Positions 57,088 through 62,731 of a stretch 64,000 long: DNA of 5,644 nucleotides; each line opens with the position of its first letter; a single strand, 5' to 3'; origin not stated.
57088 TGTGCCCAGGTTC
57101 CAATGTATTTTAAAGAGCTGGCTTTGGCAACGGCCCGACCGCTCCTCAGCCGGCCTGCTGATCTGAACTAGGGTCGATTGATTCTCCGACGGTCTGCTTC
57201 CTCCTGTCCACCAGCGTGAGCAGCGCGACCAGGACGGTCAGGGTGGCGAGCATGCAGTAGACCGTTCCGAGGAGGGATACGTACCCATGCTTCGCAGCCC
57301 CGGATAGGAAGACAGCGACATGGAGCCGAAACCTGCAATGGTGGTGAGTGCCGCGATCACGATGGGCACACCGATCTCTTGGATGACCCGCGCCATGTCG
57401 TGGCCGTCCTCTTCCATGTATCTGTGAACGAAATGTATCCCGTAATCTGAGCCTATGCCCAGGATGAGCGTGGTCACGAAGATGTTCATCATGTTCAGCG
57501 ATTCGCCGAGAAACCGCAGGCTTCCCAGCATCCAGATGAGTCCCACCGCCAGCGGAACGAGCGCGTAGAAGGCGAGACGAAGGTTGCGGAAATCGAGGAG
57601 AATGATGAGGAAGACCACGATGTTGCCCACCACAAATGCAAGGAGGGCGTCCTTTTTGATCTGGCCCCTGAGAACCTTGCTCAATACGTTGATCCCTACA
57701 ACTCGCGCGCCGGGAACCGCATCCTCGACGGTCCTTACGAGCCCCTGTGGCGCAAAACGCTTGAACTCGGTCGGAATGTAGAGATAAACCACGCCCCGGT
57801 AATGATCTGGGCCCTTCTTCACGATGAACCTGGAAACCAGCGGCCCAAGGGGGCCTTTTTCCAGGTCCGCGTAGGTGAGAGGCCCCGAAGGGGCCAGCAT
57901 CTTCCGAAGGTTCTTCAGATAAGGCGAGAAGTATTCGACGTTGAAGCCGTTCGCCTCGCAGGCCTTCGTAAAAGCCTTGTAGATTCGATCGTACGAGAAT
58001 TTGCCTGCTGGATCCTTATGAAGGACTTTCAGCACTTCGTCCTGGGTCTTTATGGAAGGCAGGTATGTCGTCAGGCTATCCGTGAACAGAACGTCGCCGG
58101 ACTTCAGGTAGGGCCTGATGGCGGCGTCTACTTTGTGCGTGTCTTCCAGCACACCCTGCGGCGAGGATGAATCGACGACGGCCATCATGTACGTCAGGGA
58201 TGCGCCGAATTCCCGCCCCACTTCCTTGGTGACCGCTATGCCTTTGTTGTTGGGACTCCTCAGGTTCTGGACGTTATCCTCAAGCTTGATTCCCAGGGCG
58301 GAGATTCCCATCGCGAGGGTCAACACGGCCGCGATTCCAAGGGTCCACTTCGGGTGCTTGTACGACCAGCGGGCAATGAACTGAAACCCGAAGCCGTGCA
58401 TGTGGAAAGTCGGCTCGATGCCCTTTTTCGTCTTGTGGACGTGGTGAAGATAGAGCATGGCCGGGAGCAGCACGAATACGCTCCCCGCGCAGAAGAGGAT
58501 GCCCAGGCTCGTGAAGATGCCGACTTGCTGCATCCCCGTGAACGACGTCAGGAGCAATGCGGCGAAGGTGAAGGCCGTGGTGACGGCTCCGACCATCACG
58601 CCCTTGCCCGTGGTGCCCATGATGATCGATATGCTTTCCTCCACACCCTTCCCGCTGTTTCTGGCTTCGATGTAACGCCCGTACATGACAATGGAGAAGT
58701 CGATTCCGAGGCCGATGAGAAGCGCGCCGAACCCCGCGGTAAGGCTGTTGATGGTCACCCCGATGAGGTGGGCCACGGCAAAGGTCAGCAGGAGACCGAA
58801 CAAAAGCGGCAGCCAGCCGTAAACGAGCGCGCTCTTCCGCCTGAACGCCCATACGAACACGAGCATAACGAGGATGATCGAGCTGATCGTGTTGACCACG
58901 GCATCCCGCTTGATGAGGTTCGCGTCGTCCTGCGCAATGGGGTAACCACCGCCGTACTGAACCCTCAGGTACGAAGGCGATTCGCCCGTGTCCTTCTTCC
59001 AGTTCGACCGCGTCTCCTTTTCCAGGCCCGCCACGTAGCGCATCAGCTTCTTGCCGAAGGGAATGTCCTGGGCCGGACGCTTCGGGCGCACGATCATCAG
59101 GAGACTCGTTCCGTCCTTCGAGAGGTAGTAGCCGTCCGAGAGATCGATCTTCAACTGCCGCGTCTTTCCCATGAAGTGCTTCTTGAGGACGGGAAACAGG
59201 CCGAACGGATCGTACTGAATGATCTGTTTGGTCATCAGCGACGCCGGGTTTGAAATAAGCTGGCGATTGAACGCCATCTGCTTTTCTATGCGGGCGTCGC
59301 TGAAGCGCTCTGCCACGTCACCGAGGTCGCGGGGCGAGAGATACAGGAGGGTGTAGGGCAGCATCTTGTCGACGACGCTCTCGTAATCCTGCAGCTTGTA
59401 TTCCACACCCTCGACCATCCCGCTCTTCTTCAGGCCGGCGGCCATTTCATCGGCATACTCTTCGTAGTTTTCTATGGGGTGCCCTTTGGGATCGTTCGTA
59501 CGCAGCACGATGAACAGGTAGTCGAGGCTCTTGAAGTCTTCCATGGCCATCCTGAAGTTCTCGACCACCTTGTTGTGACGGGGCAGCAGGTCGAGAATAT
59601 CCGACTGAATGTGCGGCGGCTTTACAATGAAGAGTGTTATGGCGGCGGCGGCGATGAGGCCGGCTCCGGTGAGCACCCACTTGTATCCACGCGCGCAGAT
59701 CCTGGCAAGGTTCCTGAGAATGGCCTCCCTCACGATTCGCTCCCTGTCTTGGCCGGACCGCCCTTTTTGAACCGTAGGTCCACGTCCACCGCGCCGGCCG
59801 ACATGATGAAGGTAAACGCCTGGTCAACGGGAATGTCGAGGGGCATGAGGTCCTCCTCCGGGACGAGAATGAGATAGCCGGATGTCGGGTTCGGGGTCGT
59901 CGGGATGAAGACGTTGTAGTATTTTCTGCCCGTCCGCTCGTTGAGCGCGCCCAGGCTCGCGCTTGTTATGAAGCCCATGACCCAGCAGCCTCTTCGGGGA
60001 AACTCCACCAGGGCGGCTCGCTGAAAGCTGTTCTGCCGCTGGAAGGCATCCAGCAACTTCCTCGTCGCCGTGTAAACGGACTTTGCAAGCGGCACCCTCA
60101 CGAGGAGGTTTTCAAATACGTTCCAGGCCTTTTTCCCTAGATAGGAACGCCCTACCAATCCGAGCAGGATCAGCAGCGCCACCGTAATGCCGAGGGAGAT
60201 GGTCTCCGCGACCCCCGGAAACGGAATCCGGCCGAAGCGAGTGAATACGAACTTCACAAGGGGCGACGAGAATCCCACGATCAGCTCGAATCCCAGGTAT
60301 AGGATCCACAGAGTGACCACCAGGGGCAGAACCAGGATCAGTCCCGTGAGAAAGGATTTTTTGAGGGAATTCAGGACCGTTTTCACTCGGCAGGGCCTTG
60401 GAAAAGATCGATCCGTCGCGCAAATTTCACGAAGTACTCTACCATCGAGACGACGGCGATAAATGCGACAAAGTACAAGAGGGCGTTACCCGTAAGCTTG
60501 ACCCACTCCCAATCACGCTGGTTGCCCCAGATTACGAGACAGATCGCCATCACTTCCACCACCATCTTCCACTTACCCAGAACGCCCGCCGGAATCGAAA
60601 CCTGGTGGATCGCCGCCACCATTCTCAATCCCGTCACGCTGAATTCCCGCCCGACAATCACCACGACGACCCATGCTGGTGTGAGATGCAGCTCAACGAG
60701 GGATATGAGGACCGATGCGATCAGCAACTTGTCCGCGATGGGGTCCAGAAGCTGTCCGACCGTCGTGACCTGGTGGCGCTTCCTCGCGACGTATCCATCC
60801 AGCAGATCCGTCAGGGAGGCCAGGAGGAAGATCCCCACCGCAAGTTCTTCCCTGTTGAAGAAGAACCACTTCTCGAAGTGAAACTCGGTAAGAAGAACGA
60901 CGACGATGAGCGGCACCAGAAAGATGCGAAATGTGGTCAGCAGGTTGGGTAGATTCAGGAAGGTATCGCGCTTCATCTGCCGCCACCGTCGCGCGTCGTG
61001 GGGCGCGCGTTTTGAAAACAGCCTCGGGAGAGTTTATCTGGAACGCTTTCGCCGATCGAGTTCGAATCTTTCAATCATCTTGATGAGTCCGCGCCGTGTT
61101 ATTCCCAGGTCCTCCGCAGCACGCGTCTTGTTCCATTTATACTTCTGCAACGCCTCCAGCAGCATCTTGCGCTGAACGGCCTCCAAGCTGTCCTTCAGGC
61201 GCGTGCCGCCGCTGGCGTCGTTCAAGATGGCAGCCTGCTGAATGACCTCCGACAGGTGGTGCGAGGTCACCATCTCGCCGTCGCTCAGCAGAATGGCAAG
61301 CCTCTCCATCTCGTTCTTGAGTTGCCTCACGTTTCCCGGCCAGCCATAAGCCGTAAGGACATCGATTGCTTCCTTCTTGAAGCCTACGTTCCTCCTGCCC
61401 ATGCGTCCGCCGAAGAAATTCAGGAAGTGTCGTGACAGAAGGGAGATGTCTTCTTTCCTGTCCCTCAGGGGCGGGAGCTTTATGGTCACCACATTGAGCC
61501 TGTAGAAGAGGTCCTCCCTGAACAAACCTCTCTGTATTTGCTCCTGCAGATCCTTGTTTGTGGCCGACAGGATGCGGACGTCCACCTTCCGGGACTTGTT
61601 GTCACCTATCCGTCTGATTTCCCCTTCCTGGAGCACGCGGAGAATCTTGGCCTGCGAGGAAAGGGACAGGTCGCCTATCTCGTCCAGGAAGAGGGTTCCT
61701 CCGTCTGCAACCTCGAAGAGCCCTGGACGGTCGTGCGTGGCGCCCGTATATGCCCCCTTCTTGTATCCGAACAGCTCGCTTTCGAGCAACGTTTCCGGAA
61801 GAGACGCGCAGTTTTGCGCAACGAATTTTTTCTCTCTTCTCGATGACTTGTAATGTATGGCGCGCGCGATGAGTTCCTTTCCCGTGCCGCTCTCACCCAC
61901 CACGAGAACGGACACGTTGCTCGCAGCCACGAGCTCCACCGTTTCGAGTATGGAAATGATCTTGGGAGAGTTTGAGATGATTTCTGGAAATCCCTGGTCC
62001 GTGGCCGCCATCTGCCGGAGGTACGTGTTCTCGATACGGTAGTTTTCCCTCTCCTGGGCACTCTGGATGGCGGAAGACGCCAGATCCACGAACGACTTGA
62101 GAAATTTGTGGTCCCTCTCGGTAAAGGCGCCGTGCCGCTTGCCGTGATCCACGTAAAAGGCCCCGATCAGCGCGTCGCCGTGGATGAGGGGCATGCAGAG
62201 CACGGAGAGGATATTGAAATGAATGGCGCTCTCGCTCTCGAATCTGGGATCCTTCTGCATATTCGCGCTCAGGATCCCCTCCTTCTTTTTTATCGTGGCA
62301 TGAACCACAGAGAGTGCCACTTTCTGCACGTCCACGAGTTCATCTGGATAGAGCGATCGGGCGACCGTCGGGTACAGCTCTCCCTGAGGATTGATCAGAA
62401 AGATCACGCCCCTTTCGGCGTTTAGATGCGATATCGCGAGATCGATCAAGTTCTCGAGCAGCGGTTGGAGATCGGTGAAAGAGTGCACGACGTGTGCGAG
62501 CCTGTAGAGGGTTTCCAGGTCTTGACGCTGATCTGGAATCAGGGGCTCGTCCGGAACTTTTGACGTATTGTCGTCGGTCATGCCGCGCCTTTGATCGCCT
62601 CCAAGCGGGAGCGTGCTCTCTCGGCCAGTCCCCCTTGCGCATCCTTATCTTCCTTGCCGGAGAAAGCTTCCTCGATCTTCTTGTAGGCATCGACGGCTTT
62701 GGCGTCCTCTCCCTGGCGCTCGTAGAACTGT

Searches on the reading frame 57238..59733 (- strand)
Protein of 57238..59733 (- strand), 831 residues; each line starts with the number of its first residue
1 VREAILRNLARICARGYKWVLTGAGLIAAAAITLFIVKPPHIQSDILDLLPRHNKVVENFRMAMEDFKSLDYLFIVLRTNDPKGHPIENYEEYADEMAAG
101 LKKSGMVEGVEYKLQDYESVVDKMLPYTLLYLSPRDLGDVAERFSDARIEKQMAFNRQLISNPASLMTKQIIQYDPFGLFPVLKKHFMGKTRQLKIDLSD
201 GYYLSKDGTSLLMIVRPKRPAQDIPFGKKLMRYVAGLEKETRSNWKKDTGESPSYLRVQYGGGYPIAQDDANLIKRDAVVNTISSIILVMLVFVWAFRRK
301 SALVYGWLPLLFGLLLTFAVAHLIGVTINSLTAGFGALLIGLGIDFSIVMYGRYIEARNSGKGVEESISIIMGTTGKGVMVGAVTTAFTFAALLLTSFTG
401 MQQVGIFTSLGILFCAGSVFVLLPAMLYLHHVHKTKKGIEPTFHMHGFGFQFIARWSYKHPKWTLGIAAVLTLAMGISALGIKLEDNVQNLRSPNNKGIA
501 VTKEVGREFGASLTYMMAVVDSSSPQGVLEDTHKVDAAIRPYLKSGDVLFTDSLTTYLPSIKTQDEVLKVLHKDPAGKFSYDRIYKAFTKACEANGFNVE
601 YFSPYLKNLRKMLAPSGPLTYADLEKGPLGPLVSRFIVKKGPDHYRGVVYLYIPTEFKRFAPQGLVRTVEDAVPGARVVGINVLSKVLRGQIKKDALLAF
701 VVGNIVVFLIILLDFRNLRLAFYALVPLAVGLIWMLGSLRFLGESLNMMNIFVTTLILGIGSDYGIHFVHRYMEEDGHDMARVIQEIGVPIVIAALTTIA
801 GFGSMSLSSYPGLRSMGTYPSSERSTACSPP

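Call 45: search_protein_families(library=pfam, proteins=[window:57238-59733:-], max_evalue=0.0001)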
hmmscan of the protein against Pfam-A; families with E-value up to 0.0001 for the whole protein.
window:57238-59733:- (831 aa): 3 families
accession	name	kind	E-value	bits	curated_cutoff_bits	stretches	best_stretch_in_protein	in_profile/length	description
PF03176.21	MMPL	-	8.9e-35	120.6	20.5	2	199-430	76-302/333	MMPL family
PF02460.24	Patched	-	4.4e-06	27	23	0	716-813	26-128/156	Patched SSD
PF00873.25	ACR_tran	-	7.3e-06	24.4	28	0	283-477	338-543/1021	AcrB/AcrD/AcrF family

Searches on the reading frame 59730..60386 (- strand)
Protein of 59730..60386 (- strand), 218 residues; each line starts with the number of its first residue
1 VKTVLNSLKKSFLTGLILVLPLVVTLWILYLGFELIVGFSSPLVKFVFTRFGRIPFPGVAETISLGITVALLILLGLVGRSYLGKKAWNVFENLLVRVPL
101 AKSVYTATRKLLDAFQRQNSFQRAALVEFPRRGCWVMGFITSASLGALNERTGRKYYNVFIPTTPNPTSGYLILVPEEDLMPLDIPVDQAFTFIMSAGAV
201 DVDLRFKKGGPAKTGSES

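Call 45: search_protein_families(library=pfam, proteins=[window:59730-60386:-], max_evalue=0.0001)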
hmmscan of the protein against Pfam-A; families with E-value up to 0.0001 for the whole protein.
window:59730-60386:- (218 aa): 1 family
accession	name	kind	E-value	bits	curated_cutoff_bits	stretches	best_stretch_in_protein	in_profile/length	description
PF04367.18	DUF502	-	1.6e-30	105.6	23.8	1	67-169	2-107/107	Protein of unknown function (DUF502)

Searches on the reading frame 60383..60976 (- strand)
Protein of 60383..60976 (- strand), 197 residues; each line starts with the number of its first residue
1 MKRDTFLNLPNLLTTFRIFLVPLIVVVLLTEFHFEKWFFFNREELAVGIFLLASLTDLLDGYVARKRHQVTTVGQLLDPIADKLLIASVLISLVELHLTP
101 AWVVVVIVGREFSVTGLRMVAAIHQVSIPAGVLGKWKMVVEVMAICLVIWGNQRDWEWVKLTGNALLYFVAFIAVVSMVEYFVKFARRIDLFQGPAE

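Call 45: search_protein_families(library=pfam, proteins=[window:60383-60976:-], max_evalue=0.0001)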
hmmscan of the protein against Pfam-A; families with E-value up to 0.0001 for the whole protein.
window:60383-60976:- (197 aa): 1 family
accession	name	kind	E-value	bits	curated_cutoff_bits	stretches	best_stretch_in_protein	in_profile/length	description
PF01066.26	CDP-OH_P_transf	-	5.5e-42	144.2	22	1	7-170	1-146/152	CDP-alcohol phosphatidyltransferase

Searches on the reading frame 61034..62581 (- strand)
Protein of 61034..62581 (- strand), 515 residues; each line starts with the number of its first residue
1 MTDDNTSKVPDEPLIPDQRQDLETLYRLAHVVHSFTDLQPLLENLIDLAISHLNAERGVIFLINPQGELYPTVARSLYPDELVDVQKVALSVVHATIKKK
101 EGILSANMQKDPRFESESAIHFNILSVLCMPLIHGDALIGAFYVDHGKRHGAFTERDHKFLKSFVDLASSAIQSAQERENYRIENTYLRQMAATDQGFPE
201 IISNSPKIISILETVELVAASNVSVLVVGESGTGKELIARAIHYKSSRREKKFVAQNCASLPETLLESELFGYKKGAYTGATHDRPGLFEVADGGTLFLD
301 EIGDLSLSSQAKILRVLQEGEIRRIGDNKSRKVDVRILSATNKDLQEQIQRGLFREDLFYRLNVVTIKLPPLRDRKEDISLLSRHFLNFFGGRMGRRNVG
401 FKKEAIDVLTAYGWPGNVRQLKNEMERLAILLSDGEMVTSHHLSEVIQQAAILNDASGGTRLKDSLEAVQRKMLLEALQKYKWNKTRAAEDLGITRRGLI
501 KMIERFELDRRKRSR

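Call 32: find_encoding_contigs(protein=window:61034-62581:-, flank=10000, max_places=3)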
Protein window:61034-62581:- (515 aa): no gene with exactly this product is on record in the collection.

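Call 45: search_protein_families(library=pfam, proteins=[window:61034-62581:-], max_evalue=0.0001)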
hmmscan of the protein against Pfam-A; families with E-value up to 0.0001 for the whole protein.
window:61034-62581:- (515 aa): 8 families
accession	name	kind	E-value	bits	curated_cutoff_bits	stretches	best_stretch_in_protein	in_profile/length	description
PF00158.32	Sigma54_activat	-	2.4e-72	242.5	20.2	1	201-368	1-168/168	Sigma-54 interaction domain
PF14532.12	Sigma54_activ_2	-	2.9e-24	86.3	25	1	203-372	2-138/138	Sigma-54 interaction domain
PF25601.1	AAA_lid_14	-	1.4e-22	79.7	27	1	373-451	1-78/87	AAA+ ATPase lid domain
PF13185.12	GAF_2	-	2e-16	60.9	28.6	1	37-173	3-136/136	GAF domain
PF01590.32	GAF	-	6.4e-15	56.3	22.4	1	37-172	1-133/133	GAF domain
PF02954.25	HTH_8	-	2.1e-10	40.6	22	1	465-501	1-37/42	Bacterial regulatory protein, Fis family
PF13492.12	GAF_3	-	3.6e-07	31.1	27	1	38-173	2-128/129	GAF domain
PF07728.20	AAA_5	-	2.2e-05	24.9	22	1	225-339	2-119/139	AAA domain (dynein-related subfamily)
